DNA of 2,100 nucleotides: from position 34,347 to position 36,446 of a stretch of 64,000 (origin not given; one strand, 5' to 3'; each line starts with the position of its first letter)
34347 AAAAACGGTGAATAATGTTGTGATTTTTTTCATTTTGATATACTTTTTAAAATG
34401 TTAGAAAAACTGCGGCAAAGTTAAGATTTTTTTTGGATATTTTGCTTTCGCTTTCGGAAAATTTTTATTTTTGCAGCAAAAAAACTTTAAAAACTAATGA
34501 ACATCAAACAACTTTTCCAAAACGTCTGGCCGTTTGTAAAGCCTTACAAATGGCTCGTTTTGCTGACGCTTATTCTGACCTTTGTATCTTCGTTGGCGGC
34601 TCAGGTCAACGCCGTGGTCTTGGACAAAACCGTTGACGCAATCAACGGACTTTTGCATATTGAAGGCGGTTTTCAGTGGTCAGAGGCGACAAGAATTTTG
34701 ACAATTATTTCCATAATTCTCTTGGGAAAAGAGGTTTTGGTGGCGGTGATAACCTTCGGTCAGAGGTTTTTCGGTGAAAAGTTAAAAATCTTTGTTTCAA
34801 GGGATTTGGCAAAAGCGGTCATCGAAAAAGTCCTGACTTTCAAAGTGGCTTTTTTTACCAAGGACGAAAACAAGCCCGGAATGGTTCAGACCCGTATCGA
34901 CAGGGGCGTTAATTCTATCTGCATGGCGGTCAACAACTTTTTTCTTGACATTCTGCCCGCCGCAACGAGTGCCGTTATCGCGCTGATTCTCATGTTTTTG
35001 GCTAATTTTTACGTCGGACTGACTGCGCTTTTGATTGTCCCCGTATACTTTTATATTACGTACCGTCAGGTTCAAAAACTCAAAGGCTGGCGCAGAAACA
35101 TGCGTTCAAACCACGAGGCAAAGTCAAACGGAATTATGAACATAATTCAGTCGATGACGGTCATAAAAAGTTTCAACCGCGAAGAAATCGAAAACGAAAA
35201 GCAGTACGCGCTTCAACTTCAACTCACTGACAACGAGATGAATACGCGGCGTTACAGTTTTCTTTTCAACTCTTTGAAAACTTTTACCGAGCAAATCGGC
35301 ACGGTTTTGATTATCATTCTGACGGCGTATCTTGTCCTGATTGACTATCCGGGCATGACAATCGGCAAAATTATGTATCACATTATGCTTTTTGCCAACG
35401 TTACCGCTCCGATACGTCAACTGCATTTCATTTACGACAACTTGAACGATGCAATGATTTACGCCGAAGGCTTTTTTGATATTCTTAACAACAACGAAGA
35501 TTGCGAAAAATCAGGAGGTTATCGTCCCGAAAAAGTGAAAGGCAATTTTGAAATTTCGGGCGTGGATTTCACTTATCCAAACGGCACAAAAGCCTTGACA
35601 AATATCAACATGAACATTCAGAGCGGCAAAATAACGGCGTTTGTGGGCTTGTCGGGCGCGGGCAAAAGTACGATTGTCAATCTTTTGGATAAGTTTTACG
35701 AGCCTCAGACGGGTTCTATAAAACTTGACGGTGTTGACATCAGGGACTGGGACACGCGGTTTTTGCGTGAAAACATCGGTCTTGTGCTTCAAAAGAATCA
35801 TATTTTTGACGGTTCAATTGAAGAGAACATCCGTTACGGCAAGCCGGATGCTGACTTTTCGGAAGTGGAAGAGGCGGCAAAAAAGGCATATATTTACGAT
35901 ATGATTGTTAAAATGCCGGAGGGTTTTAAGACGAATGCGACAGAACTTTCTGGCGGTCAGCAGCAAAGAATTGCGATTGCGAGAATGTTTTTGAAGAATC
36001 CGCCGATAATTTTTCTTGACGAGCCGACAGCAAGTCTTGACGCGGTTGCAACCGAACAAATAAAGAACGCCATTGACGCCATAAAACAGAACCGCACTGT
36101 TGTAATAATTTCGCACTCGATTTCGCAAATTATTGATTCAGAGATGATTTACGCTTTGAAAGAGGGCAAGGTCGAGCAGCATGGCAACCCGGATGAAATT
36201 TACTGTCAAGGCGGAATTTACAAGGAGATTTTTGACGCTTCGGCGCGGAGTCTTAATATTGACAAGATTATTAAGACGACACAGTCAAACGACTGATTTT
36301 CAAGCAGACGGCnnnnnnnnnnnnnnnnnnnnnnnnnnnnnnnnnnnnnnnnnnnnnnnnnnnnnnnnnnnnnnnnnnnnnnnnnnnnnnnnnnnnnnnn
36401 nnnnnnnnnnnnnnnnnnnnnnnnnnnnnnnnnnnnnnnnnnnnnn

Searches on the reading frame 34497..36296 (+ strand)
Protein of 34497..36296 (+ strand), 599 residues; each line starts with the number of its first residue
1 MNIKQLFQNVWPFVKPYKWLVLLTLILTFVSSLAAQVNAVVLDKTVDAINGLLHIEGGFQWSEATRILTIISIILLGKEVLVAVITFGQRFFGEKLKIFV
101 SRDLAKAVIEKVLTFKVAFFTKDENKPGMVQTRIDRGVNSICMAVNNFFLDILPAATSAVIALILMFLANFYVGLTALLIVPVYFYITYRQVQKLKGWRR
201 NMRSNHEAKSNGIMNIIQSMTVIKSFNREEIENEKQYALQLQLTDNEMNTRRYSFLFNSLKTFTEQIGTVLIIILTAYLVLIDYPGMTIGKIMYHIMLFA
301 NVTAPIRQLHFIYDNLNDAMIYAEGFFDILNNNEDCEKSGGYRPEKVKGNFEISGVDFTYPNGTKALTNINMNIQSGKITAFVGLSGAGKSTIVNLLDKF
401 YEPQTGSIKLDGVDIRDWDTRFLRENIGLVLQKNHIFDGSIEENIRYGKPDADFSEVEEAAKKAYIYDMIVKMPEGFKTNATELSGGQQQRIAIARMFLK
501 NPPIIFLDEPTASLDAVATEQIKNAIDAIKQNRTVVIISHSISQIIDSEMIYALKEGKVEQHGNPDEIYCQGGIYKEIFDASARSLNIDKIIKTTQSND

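Call 89: search_protein_families(library=pfam, proteins=[window:34497-36296:+], max_evalue=0.00001)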
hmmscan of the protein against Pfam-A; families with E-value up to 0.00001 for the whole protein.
window:34497-36296:+ (599 aa): 5 families
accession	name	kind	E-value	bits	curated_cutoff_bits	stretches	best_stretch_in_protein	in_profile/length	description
PF00005.33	ABC_tran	-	4.3e-34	118.5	25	1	367-512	1-137/137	ABC transporter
PF00664.28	ABC_membrane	-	1.8e-22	80.8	28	1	22-304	2-272/274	ABC transporter transmembrane region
PF13304.12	AAA_21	-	3.4e-08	34.3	27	0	471-543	225-300/304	AAA domain, putative AbiEii toxin, Type IV TA system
PF03193.22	RsgA_GTPase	-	2.8e-06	27.7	30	1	348-409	76-138/174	RsgA GTPase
PF02463.25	SMC_N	-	3.1e-06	27.2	40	0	478-555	131-212/220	RecF/RecN/SMC N terminal domain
